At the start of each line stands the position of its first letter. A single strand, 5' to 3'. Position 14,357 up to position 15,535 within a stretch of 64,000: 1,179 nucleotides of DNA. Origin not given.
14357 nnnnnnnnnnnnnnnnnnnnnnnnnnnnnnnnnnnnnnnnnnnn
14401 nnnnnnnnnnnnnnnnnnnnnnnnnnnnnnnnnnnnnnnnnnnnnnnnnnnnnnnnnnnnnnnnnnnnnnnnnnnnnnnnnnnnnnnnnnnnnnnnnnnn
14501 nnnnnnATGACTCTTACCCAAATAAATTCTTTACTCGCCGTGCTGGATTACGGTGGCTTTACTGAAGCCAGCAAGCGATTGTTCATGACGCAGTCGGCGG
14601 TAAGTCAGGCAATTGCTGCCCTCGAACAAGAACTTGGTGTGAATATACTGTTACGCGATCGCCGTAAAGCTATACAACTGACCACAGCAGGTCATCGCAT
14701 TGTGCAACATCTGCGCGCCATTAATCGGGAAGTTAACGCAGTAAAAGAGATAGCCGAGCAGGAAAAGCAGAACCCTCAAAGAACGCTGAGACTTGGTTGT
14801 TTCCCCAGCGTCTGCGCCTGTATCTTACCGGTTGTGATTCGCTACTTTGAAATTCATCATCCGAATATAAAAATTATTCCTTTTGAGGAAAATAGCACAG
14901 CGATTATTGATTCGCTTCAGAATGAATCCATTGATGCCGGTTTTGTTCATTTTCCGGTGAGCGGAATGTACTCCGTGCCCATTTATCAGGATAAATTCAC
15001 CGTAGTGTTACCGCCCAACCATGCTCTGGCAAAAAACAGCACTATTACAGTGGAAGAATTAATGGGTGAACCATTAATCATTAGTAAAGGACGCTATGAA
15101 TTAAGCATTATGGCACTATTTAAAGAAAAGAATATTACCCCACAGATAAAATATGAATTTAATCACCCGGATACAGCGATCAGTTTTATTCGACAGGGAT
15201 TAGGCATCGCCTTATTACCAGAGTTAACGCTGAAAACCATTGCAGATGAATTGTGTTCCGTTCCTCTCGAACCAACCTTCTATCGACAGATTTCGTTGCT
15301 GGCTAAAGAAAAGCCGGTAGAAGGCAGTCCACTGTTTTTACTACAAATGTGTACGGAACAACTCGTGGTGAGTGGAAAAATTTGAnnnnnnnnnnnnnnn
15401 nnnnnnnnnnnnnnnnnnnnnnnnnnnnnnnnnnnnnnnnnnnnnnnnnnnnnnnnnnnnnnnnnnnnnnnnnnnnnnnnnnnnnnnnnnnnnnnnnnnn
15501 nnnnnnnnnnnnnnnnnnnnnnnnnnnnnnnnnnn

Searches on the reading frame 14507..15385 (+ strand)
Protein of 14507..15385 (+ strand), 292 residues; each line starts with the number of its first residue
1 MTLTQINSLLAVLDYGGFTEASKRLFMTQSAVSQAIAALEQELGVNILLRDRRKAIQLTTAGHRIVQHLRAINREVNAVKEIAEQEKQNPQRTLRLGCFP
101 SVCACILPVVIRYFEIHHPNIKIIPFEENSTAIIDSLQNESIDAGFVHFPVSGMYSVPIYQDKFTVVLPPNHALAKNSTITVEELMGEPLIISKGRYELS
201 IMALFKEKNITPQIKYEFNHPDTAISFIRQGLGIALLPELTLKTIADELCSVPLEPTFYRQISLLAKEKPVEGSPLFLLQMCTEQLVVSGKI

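Call 3: search_protein_families(library=pfam, proteins=[window:14507-15385:+])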
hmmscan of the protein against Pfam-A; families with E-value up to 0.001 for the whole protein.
window:14507-15385:+ (292 aa): 2 families
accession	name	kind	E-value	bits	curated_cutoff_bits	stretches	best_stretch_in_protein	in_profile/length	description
PF03466.25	LysR_substrate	-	3.8e-36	124.9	28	1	88-267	2-188/209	LysR substrate binding domain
PF00126.33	HTH_1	-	5.1e-18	65.2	26.6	1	3-63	1-60/60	Bacterial regulatory helix-turn-helix protein, lysR family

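Call 4: search_protein_families(library=ncbifam, proteins=[window:14507-15385:+])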
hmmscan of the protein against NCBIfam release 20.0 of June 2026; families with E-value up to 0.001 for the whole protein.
window:14507-15385:+ (292 aa): 54 families (the best 25 are shown)
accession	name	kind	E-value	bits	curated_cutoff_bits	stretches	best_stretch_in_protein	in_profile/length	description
NF007272.0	PRK09729.1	equivalog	4.1e-43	145.4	139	1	226-292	2-68/68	hypothetical protein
NF053705.1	TransRegGltCGpos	equivalog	2.1e-37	129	350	1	1-267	1-273/300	glutamate biosynthesis transcriptional regulator GltC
NF047520.1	trans_act_CidR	equivalog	3.9e-36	124.7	415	1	1-255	1-259/292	cidABC operon transcriptional activator CidR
NF045775.1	acetoin_reg_AlsR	exception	3.6e-35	121.8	430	1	3-245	3-250/290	acetoin biosynthesis transcriptional regulator AlsR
NF040786.1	LysR_Sec_metab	equivalog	4.2e-35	121.2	250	1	1-265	1-276/298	selenium metabolism-associated LysR family transcriptional regulator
NF008416.0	PRK11242.1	equivalog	3.1e-34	118.7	277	1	1-268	1-272/300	transcriptional regulator CynR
NF007385.0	PRK09906.1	equivalog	3.7e-32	111.7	356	1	1-255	1-259/296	DNA-binding transcriptional regulator HcaR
NF007439.0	PRK09986.1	equivalog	4.6e-30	105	290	1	6-241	12-253/296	LysR family transcriptional regulator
NF009327.0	PRK12684.1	subfamily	1.1e-29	103.7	402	1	17-255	18-262/313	CysB family HTH-type transcriptional regulator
NF009326.0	PRK12681.1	equivalog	6e-27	94.9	436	1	18-248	19-254/324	HTH-type transcriptional regulator CysB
NF008361.0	PRK11151.1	equivalog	1.2e-26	93.7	329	1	1-267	1-273/305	DNA-binding transcriptional regulator OxyR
NF050018.1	StrsTransRegOxyRFcella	equivalog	1.7e-25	90.1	500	1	6-268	6-270/289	oxidative stress transcriptional regulator OxyR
TIGR03339.1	phn_lysR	subfamily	1e-23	84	341.1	1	5-255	1-250/279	aminoethylphosphonate catabolism associated LysR family transcriptional regulator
NF047711.1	PutUtilRegPtrR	equivalog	1.8e-23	83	400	1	1-247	1-244/283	putrescine utilization regulator PtrR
NF008239.0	PRK11013.1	equivalog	3.5e-22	78.8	288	1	2-264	5-271/309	LysR family transcriptional regulator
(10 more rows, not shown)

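Call 9: find_related_loci(query=window:14507-15385:+, collection=genome_contigs, flank=3000)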
Query window:14507-15385:+ (292 aa) in genome_contigs; peptide patterns used: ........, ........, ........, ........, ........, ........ (x = any residue, [..] = any of these).
32 stretches matched a pattern; 8 encode a relative of the query (tblastn E <= 1e-3); 7 distinct loci.
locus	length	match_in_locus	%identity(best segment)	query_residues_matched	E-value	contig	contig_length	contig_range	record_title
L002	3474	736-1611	99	1-292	0e+0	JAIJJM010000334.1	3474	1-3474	MAG: Collinsella sp. isolate Map_57_008 contig_100_3831, whole genome shotgun sequence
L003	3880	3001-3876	96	1-292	0e+0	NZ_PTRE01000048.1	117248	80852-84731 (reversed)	Escherichia sp. MOD1-EC7003 MOD1-EC7003_48_length_117248_cov_116, whole genome shotgun sequence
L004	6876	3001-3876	93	1-292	0e+0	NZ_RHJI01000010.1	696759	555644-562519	Escherichia sp. E1V33 1V33_10_consensus, whole genome shotgun sequence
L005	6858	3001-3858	69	1-286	1e-133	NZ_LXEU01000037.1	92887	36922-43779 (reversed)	Kluyvera georgiana ATCC 51603 Sequence00037, whole genome shotgun sequence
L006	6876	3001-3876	93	1-292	0e+0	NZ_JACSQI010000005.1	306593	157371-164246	Escherichia whittamii strain Sa2BVA5 NODE_5_length_306593_cov_8.374623, whole genome shotgun sequence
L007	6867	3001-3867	63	1-289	7e-126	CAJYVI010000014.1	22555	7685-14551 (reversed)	MAG: uncultured Pseudocitrobacter sp. isolate SP260_1_metabat2_genome_mining.39 genome assembly, contig: k127_76281, who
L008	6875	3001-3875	66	1-292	1e-114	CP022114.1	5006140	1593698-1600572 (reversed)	Kluyvera genomosp. 3 strain YDC799 chromosome, complete genome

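Call 15: find_homologous_proteins(query=window:14507-15385:+, max_evalue=1e-40)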
Query window:14507-15385:+ (292 aa): 65 proteins with E <= 1e-40 among 2176 candidates.
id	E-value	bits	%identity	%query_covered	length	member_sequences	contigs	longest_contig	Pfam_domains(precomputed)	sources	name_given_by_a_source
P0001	3.2e-185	632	99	100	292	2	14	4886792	PF00126.34,PF03466.26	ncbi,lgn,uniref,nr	ncbi:LysR family transcriptional regulator [Escherichia coli]|uniref:LysR family transcriptional reg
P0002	2.0e-183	626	98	100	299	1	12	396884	PF00126.34,PF03466.26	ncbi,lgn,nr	ncbi:LysR family transcriptional regulator [Escherichia coli]|nr:LysR family transcriptional regulat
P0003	2.6e-183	626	98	100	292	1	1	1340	PF00126.34,PF03466.26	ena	-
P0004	3.3e-181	619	97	100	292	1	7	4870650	PF00126.34,PF03466.26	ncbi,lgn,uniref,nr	ncbi:TPA: LysR family transcriptional regulator [Escherichia coli]|uniref:LysR family transcriptiona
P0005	5.7e-181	618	97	100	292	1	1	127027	PF00126.34,PF03466.26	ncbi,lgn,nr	ncbi:LysR family transcriptional regulator [Escherichia coli]|nr:LysR family transcriptional regulat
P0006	1.2e-180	617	97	100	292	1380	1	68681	PF00126.34,PF03466.26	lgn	-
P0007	3.3e-178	609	96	100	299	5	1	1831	PF00126.34,PF03466.26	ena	-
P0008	1.2e-168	577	90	100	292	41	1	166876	PF00126.34,PF03466.26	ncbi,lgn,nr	ncbi:LysR family transcriptional regulator [Escherichia albertii]|nr:LysR family transcriptional reg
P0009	1.8e-156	538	84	99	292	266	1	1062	PF00126.34,PF03466.26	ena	-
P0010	5.9e-151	519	99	82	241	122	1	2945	PF00126.34,PF03466.26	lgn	-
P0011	8.9e-150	516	81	99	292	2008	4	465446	PF00126.34,PF03466.26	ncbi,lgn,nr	ncbi:LysR family transcriptional regulator [Salmonella enterica]|nr:LysR family transcriptional regu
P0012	5.1e-145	500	79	100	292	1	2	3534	PF00126.34,PF03466.26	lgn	-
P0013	2.0e-144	498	78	100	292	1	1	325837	PF00126.34,PF03466.26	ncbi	ncbi:TPA: LysR family transcriptional regulator [Citrobacter freundii]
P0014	1.1e-142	492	77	100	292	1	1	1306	PF00126.34,PF03466.26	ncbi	ncbi:MAG: LysR family transcriptional regulator [Hafnia sp.]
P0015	1.5e-142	492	77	100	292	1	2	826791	PF00126.34,PF03466.26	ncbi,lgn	ncbi:TPA: LysR family transcriptional regulator [Citrobacter gillenii]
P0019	2.7e-141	488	76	100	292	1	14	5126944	PF00126.34,PF03466.26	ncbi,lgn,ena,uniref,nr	ncbi:MAG: LysR family transcriptional regulator [Citrobacter sp.]|uniref:LysR family transcriptional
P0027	2.5e-139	481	76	100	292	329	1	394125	PF00126.34,PF03466.26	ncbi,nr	ncbi:transcriptional regulator [Citrobacter freundii]|nr:transcriptional regulator [Citrobacter freu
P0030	6.8e-138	477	74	100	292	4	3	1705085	PF00126.34,PF03466.26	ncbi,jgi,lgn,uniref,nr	ncbi:LysR family transcriptional regulator [Scandinavium manionii]|uniref:LysR family transcriptiona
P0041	2.2e-125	436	69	100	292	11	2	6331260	PF00126.34,PF03466.26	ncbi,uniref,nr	ncbi:LysR family transcriptional regulator [Klebsiella sp. RHBSTW-00484]|uniref:LysR family transcri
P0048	1.7e-119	416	65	98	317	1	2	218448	PF00126.34,PF03466.26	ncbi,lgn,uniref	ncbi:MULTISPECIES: LysR family transcriptional regulator [Enterobacterales]|uniref:LysR family trans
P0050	1.1e-117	410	67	98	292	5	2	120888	PF00126.34,PF03466.26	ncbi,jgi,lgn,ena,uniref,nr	ncbi:LysR family transcriptional regulator [Pluralibacter sp.]|uniref:LysR family transcriptional re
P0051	7.0e-116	404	63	99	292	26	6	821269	PF00126.34,PF03466.26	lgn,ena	-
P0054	4.2e-111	389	61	98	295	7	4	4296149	PF00126.34,PF03466.26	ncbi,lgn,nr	ncbi:LysR family transcriptional regulator [Leminorella grimontii]|nr:LysR family transcriptional re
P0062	7.8e-60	221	41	90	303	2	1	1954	PF00126.34,PF03466.26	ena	-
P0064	1.1e-54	204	48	83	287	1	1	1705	PF00126.34,PF03466.26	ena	-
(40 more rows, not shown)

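Call 17: find_encoding_contigs(protein=P0011, flank=3000, max_places=1)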
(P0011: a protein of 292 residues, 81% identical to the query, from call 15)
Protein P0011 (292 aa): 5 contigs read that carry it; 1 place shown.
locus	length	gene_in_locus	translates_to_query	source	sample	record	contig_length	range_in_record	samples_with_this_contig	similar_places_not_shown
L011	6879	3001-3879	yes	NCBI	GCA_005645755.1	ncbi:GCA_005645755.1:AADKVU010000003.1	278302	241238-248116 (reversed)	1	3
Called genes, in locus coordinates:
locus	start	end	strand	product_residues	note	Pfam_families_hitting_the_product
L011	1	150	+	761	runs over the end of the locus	PF03477:ATP-cone, PF00317:Ribonuc_red_lgN, PF02867:Ribonuc_red_lgC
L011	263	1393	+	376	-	PF00268:Ribonuc_red_sm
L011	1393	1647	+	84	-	PF00111:Fer2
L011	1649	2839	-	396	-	PF07690:MFS_1, PF00083:Sugar_tr, PF07690:MFS_1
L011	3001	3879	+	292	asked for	PF00126:HTH_1, PF03466:LysR_substrate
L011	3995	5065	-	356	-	PF03009:GDPD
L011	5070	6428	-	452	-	PF07690:MFS_1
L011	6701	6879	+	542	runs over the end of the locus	PF00890:FAD_binding_2 (faint), PF01266:DAO, PF01494:FAD_binding_3 (faint), PF12831:FAD_oxidored (faint), PF04324:Fer2_BFD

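Call 18: find_encoding_contigs(protein=P0019, flank=3000, max_places=1)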
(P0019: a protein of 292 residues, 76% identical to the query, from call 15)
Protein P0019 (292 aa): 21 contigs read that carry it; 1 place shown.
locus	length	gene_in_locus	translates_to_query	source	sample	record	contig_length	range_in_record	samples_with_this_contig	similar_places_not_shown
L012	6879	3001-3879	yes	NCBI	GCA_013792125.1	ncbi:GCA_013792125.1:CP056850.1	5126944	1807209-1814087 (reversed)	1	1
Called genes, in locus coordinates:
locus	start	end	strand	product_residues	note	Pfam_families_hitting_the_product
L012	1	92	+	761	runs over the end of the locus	PF03477:ATP-cone, PF00317:Ribonuc_red_lgN, PF02867:Ribonuc_red_lgC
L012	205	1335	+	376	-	PF00268:Ribonuc_red_sm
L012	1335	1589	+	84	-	PF00111:Fer2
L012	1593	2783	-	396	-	PF07690:MFS_1, PF00083:Sugar_tr (weak), PF07690:MFS_1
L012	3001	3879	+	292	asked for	PF00126:HTH_1, PF03466:LysR_substrate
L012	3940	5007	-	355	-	PF03009:GDPD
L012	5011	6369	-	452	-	PF07690:MFS_1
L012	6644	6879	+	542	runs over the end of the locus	PF00890:FAD_binding_2 (faint), PF01266:DAO, PF01494:FAD_binding_3 (faint), PF12831:FAD_oxidored (weak), PF04324:Fer2_BFD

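Call 19: find_encoding_contigs(protein=P0030, flank=3000, max_places=1)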
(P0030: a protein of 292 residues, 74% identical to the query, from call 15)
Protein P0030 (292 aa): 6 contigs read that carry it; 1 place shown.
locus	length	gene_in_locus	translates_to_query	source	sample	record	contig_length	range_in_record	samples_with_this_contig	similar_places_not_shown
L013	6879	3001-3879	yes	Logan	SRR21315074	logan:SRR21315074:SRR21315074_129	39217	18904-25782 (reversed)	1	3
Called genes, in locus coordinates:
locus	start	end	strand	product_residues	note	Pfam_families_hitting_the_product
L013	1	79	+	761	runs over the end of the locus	PF03477:ATP-cone, PF00317:Ribonuc_red_lgN, PF02867:Ribonuc_red_lgC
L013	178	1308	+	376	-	PF00268:Ribonuc_red_sm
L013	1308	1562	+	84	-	PF00111:Fer2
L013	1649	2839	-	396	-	PF07690:MFS_1, PF00083:Sugar_tr, PF07690:MFS_1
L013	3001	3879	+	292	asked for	PF00126:HTH_1, PF03466:LysR_substrate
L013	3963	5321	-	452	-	PF07690:MFS_1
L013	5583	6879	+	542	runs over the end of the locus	PF01266:DAO, PF04324:Fer2_BFD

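Call 20: find_encoding_contigs(protein=P0041, flank=3000, max_places=1)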
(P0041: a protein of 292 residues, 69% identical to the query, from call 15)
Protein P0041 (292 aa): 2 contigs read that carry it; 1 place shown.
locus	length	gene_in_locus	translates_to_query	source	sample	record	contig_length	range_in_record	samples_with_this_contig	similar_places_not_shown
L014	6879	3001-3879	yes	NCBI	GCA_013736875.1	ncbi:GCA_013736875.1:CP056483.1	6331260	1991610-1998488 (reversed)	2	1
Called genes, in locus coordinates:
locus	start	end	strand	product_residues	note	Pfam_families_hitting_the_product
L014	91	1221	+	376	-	PF00268:Ribonuc_red_sm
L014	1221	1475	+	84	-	PF00111:Fer2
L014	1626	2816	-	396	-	PF07690:MFS_1, PF00083:Sugar_tr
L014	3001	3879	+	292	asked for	PF00126:HTH_1, PF03466:LysR_substrate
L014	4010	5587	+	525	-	PF00732:GMC_oxred_N, PF05199:GMC_oxred_C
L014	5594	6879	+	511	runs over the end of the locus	PF00732:GMC_oxred_N, PF07992:Pyr_redox_2 (faint), PF05199:GMC_oxred_C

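Call 21: find_encoding_contigs(protein=P0050, flank=3000, max_places=1)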
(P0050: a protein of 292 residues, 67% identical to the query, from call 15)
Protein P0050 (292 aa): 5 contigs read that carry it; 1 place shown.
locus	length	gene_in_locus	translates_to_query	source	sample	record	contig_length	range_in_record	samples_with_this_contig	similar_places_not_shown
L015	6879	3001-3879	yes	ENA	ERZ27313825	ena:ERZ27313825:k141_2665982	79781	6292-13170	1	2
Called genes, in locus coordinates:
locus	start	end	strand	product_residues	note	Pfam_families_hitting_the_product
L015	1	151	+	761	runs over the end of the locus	PF03477:ATP-cone, PF00317:Ribonuc_red_lgN, PF02867:Ribonuc_red_lgC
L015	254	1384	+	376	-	PF00268:Ribonuc_red_sm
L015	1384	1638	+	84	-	PF00111:Fer2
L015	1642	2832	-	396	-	PF07690:MFS_1, PF00083:Sugar_tr, PF07690:MFS_1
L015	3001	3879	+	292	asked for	PF00126:HTH_1, PF03466:LysR_substrate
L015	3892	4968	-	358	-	PF03009:GDPD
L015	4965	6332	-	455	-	PF07690:MFS_1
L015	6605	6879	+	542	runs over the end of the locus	PF00890:FAD_binding_2, PF01266:DAO, PF12831:FAD_oxidored (weak), PF04324:Fer2_BFD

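Call 22: find_encoding_contigs(protein=P0054, flank=3000, max_places=1)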
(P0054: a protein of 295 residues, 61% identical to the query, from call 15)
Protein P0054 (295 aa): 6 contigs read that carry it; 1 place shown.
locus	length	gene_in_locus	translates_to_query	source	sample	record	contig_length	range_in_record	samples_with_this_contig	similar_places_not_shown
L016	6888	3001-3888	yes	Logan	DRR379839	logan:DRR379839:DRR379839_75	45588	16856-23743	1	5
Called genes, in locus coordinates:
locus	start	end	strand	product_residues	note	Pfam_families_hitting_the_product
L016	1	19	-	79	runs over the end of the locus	PF01206:TusA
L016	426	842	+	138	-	-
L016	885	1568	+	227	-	-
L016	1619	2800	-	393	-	PF07690:MFS_1, PF00083:Sugar_tr, PF07690:MFS_1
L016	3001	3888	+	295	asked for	PF00126:HTH_1, PF03466:LysR_substrate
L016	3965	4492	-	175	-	PF02600:DsbB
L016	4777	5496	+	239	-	PF00392:GntR, PF07840:FadR_C, PF07729:FCD (weak)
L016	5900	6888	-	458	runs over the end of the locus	PF01136:Peptidase_U32, PF16325:Peptidase_U32_C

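Call 23: find_encoding_contigs(protein=P0048, flank=3000, max_places=1)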
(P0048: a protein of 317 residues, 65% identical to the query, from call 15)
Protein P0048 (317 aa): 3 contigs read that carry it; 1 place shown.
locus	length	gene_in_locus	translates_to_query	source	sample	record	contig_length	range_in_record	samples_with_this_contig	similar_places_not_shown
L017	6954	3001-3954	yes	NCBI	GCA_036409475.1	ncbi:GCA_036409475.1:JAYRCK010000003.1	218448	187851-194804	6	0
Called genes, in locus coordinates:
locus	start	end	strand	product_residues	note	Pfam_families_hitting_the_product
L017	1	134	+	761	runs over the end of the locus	PF03477:ATP-cone, PF00317:Ribonuc_red_lgN, PF02867:Ribonuc_red_lgC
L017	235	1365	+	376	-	PF00268:Ribonuc_red_sm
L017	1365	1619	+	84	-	PF00111:Fer2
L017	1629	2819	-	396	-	PF00083:Sugar_tr, PF07690:MFS_1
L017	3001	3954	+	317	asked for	PF00126:HTH_1, PF03466:LysR_substrate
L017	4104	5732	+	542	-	PF00890:FAD_binding_2 (weak), PF01266:DAO, PF12831:FAD_oxidored (faint), PF04324:Fer2_BFD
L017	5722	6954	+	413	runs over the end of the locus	PF00890:FAD_binding_2, PF01266:DAO (weak), PF01494:FAD_binding_3 (faint)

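Call 24: find_encoding_contigs(protein=P0051, flank=3000, max_places=1)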
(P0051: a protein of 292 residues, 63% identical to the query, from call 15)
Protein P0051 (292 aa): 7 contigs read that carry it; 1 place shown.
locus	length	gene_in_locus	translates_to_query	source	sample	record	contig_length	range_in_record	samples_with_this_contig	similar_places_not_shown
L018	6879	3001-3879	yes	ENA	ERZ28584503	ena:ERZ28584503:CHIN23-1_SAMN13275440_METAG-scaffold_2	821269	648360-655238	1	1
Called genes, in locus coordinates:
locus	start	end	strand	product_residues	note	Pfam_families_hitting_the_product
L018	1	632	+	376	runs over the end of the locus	PF00268:Ribonuc_red_sm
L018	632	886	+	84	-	PF00111:Fer2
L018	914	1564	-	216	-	PF06293:Kdo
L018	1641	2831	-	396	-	PF05977:MFS_3 (faint), PF07690:MFS_1, PF00083:Sugar_tr, PF07690:MFS_1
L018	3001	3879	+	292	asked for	PF00126:HTH_1, PF03466:LysR_substrate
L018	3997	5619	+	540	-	PF00890:FAD_binding_2 (weak), PF01266:DAO, PF01494:FAD_binding_3 (faint), PF12831:FAD_oxidored (faint), PF04324:Fer2_BFD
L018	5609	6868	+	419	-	PF00890:FAD_binding_2, PF01266:DAO (faint)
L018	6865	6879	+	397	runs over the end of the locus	PF12838:Fer4_7 (weak), PF13183:Fer4_8, PF13187:Fer4_9 (faint), PF13237:Fer4_10 (faint), PF13534:Fer4_17 (weak), PF02754:CCG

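Call 34: search_solved_structures(query=window:14507-15385:+, max_evalue=1e-10)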
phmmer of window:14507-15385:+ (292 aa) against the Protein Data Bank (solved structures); distinct sequences matched with E-value up to 1e-10: 22.
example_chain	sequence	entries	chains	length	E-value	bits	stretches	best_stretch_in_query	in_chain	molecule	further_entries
4gwo_A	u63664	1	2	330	1.3e-21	80.5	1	3-248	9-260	HTH-type transcriptional regulator CysB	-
1al3_A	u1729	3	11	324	8.5e-21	77.9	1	3-247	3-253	CYS REGULON TRANSCRIPTIONAL ACTIVATOR CYSB | HTH-type transcriptional regulator CysB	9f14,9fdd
3k1m_A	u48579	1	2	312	2.7e-20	76.2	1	3-259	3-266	HTH-type transcriptional regulator benM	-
3k1n_A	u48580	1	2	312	2.8e-20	76.1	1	3-259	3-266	HTH-type transcriptional regulator benM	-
2h99_A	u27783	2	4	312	3.5e-20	75.8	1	3-259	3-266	HTH-type transcriptional regulator benM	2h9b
3k1p_A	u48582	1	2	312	3.8e-20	75.7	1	3-259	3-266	HTH-type transcriptional regulator benM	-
3fzv_A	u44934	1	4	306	5.9e-20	75.1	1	2-237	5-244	Probable transcriptional regulator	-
6m5f_A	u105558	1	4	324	7.1e-20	74.8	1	2-237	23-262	Probable transcriptional regulator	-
8h3v_S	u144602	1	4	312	3.5e-17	66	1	1-242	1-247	NtcB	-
7l4s_A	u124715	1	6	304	4.5e-17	65.6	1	16-244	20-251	Transcriptional regulator of oxidative stress OxyR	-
2h98_A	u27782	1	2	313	6.8e-16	61.8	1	3-268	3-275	HTH-type transcriptional regulator catM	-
4x6g_A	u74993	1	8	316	1.7e-15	60.4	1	1-238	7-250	OxyR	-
6g1b_B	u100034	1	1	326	8.1e-15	58.2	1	2-238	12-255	Hydrogen peroxide-inducible genes activator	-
6g1b_J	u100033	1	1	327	8.2e-15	58.2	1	2-238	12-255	Hydrogen peroxide-inducible genes activator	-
6g4r_B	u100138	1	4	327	1.6e-14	57.3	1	2-212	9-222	Hydrogen peroxide-inducible genes activator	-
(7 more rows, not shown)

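Call 36: find_encoding_contigs(protein=P0062, flank=2000, max_places=1)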
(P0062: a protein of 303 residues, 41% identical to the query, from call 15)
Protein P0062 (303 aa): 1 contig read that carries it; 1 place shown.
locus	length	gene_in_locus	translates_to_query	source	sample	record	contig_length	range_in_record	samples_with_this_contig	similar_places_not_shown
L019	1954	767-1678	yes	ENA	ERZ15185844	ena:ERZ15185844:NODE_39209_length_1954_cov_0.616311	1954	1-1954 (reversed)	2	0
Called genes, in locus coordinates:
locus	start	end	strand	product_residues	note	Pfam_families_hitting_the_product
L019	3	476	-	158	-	?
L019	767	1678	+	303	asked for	PF00126:HTH_1, PF03466:LysR_substrate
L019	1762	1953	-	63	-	?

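Call 37: find_encoding_contigs(protein=P0064, flank=2000, max_places=1)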
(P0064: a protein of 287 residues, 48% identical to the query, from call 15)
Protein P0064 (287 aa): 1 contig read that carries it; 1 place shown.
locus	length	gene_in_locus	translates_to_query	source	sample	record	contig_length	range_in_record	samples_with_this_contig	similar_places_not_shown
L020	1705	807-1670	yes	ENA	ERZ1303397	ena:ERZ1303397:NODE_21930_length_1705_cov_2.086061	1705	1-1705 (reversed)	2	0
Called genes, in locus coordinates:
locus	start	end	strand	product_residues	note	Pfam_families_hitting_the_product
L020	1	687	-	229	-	?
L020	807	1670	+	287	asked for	PF00126:HTH_1, PF03466:LysR_substrate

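Call 38: find_encoding_contigs(protein=P0027, flank=2000, max_places=1)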
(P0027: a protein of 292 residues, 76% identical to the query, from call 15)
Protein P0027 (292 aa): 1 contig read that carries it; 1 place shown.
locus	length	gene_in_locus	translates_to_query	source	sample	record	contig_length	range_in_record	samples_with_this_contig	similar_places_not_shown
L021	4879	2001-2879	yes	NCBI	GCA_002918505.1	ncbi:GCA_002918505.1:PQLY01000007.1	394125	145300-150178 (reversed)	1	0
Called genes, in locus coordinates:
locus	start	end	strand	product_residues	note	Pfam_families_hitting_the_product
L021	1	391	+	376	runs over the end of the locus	PF00268:Ribonuc_red_sm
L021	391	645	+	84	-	PF00111:Fer2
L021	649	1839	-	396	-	PF07690:MFS_1, PF00083:Sugar_tr, PF07690:MFS_1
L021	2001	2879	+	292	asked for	PF00126:HTH_1, PF03466:LysR_substrate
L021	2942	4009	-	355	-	PF03009:GDPD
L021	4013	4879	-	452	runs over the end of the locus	PF07690:MFS_1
